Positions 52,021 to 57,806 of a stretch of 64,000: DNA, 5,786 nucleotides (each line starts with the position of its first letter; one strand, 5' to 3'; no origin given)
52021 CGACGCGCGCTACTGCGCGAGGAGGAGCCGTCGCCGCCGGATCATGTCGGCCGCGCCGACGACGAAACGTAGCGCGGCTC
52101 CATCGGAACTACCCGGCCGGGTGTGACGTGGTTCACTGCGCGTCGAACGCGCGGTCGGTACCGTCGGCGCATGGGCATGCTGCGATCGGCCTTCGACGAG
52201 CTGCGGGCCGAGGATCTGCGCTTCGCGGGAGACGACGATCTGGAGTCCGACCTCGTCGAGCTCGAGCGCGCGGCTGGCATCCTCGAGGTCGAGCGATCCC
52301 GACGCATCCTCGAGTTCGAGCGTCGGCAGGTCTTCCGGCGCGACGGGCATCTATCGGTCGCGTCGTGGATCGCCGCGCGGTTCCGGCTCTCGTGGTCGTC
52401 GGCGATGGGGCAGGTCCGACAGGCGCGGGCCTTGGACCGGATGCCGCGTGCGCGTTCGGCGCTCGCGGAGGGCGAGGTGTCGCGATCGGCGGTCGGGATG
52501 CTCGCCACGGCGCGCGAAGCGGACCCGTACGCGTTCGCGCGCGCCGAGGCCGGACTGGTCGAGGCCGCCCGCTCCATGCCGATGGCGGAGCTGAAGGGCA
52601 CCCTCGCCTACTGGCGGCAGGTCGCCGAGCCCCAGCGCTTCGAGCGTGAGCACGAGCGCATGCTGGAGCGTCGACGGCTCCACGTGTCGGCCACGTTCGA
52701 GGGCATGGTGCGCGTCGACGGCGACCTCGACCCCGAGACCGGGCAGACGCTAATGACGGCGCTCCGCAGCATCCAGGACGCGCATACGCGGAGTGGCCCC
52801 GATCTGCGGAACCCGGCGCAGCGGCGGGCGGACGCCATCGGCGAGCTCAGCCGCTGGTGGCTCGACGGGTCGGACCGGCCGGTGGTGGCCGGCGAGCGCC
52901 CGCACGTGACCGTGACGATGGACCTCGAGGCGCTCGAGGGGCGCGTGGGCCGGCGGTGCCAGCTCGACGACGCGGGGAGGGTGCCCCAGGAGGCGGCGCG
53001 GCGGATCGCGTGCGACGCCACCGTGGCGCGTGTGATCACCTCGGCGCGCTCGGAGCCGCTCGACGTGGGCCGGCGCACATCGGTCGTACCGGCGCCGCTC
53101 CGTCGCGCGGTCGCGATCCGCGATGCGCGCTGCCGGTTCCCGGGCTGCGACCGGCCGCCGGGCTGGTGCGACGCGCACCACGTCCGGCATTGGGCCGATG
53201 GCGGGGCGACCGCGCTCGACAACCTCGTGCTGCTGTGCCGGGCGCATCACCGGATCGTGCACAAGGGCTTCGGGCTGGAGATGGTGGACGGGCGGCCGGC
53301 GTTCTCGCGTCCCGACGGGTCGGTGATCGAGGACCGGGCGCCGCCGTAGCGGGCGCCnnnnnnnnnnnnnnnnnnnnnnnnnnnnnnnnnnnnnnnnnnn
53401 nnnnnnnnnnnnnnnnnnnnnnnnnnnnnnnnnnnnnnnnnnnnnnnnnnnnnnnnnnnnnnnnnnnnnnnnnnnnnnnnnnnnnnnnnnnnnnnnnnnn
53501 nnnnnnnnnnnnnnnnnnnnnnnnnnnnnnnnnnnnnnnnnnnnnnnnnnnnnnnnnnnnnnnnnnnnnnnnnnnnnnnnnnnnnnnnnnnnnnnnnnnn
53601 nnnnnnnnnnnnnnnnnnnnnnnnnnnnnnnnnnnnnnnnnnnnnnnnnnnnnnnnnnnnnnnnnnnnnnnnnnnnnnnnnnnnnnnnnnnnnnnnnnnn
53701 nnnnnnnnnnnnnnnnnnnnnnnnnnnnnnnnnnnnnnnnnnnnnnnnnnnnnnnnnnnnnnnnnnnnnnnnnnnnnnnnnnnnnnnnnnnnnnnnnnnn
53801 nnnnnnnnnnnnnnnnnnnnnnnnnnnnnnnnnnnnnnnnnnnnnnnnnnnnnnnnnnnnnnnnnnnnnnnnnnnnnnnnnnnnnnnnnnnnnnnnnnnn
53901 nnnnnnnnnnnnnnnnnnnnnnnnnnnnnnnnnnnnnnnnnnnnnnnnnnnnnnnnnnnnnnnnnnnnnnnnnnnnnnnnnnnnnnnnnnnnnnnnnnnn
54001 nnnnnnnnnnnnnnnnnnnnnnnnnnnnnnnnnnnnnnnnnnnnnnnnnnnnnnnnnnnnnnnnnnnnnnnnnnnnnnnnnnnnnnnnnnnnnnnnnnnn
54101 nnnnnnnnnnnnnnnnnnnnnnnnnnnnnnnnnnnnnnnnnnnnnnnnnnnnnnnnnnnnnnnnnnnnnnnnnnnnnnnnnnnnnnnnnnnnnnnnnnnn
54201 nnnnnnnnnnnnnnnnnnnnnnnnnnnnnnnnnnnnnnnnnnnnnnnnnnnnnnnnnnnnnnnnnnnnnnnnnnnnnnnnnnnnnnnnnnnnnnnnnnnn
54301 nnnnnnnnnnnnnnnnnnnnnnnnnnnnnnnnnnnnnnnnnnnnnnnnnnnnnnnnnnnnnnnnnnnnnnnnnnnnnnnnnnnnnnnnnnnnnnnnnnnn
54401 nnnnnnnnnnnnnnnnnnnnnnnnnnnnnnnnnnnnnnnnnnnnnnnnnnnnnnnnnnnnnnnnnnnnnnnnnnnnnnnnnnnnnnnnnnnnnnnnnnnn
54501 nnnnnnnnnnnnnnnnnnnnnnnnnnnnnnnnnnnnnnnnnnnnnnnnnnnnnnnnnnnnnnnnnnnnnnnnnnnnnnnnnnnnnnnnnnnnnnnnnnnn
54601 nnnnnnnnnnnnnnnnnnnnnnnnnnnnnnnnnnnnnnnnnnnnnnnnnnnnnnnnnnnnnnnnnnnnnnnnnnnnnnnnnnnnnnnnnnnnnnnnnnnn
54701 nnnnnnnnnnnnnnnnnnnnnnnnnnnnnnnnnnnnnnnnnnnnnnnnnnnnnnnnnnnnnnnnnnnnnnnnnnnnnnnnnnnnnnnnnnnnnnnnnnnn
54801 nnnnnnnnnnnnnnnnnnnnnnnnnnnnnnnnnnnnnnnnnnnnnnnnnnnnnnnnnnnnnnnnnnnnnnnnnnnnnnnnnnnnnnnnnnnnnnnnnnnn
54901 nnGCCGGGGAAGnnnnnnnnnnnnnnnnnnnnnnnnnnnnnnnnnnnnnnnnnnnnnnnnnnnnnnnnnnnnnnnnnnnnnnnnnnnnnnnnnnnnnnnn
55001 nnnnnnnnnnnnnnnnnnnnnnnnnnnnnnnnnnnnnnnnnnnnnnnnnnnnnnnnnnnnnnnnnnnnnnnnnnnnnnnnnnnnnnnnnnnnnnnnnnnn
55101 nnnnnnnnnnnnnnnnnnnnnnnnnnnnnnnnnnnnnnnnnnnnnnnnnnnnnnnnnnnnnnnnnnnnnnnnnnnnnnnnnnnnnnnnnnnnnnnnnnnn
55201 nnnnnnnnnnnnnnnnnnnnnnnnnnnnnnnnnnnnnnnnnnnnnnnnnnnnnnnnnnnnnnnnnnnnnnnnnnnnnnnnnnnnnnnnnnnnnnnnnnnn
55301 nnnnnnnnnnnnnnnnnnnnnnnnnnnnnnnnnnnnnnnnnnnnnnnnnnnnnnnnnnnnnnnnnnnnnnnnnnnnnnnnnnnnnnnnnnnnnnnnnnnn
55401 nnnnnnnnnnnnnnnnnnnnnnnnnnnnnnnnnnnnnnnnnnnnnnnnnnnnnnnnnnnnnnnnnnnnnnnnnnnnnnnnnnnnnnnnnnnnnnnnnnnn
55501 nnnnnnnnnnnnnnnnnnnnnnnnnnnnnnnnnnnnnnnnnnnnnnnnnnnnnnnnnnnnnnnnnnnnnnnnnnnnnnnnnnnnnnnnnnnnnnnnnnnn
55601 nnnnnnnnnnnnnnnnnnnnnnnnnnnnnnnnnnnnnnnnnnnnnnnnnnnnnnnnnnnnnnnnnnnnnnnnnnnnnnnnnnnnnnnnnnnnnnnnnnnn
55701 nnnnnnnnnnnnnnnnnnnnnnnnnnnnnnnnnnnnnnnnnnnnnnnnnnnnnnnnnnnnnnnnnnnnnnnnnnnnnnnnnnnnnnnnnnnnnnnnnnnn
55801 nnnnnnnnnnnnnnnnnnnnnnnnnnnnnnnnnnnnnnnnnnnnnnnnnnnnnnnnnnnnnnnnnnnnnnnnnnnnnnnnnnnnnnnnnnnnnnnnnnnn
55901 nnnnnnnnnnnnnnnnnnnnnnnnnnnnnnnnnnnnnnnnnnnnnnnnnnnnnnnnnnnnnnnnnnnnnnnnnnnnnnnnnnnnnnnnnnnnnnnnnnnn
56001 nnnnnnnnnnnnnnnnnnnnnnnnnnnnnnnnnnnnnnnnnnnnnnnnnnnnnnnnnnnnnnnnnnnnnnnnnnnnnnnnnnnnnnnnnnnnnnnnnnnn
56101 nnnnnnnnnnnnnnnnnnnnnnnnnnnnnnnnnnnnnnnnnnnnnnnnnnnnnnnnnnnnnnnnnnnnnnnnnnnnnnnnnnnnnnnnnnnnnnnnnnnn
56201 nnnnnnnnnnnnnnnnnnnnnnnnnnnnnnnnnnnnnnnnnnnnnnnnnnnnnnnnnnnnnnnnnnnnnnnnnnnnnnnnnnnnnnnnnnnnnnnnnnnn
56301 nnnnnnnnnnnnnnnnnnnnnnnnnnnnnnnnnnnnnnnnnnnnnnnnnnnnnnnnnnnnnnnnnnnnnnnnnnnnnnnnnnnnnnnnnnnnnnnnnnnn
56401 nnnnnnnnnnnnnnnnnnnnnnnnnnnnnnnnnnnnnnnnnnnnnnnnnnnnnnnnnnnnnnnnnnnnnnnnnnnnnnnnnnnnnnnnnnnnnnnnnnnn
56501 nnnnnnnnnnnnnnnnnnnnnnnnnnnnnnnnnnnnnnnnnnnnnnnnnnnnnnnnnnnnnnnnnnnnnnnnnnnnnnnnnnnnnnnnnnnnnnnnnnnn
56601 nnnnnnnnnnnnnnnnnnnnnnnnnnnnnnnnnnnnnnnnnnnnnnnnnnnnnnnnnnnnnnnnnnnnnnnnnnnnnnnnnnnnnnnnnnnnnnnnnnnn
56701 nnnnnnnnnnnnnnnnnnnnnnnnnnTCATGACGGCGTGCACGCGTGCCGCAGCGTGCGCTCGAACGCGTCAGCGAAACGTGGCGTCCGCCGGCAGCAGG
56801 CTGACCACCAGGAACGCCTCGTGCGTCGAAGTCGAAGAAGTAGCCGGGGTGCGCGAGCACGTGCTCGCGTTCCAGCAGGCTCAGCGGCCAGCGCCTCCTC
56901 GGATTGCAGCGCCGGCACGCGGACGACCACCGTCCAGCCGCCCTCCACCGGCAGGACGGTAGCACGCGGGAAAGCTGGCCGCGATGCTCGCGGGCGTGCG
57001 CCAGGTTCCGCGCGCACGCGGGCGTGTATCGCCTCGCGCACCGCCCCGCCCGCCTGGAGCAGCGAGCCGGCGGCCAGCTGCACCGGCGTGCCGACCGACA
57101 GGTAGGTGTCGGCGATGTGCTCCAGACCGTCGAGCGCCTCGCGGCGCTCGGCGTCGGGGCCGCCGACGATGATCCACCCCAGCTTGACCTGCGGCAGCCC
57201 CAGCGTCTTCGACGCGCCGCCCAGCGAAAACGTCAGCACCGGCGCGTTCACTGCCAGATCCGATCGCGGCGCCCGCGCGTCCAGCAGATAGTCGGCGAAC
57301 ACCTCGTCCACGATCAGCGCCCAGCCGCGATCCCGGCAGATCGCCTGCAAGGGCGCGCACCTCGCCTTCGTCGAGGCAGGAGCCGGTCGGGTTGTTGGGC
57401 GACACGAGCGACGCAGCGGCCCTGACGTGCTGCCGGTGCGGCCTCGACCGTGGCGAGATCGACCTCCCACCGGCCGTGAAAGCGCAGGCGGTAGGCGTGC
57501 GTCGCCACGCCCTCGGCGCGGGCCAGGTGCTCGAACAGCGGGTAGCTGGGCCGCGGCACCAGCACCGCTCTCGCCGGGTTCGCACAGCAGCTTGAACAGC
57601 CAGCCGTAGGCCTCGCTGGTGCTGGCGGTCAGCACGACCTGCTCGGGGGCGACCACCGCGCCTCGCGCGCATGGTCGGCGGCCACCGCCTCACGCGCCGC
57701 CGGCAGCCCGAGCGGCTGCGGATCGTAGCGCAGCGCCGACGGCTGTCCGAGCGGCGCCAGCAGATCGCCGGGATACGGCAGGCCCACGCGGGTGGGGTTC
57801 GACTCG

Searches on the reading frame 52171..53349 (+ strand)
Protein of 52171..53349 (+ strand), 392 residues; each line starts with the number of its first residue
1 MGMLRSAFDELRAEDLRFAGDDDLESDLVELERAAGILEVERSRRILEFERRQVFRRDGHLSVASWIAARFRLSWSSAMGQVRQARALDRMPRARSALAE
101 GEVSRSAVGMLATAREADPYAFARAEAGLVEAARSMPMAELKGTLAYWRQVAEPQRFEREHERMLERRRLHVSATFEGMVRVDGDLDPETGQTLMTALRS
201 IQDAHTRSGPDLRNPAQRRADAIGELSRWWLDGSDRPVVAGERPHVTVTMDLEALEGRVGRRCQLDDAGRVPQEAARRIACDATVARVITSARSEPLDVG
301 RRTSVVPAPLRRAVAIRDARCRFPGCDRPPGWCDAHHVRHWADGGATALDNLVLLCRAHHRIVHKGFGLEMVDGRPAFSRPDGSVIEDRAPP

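Call 90: search_protein_families(library=pfam, proteins=[window:52171-53349:+], max_evalue=0.001)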
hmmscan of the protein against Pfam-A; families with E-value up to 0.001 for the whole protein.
window:52171-53349:+ (392 aa): 2 families
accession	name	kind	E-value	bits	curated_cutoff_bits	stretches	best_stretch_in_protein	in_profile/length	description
PF02720.22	DUF222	-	4e-31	108.9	24.4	1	28-318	4-306/306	Domain of unknown function (DUF222)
PF01844.29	HNH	-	2.4e-06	28.1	21.4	1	333-365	14-46/47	HNH endonuclease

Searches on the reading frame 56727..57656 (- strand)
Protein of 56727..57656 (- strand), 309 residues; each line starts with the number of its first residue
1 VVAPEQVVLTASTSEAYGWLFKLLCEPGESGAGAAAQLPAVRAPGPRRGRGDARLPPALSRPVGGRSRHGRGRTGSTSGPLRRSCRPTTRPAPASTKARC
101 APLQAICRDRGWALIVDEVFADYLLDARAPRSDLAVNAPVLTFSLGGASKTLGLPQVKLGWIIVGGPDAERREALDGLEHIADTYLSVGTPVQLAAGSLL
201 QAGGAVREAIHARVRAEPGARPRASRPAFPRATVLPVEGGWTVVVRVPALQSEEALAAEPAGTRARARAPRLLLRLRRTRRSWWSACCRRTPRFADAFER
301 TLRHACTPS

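Call 90: search_protein_families(library=pfam, proteins=[window:56727-57656:-], max_evalue=0.001)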
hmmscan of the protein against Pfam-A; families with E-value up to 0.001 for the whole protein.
window:56727-57656:- (309 aa): 1 family
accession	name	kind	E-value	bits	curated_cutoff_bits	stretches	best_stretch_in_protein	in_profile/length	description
PF00155.27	Aminotran_1_2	-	5e-08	33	19.7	1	97-214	162-276/361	Aminotransferase class I and II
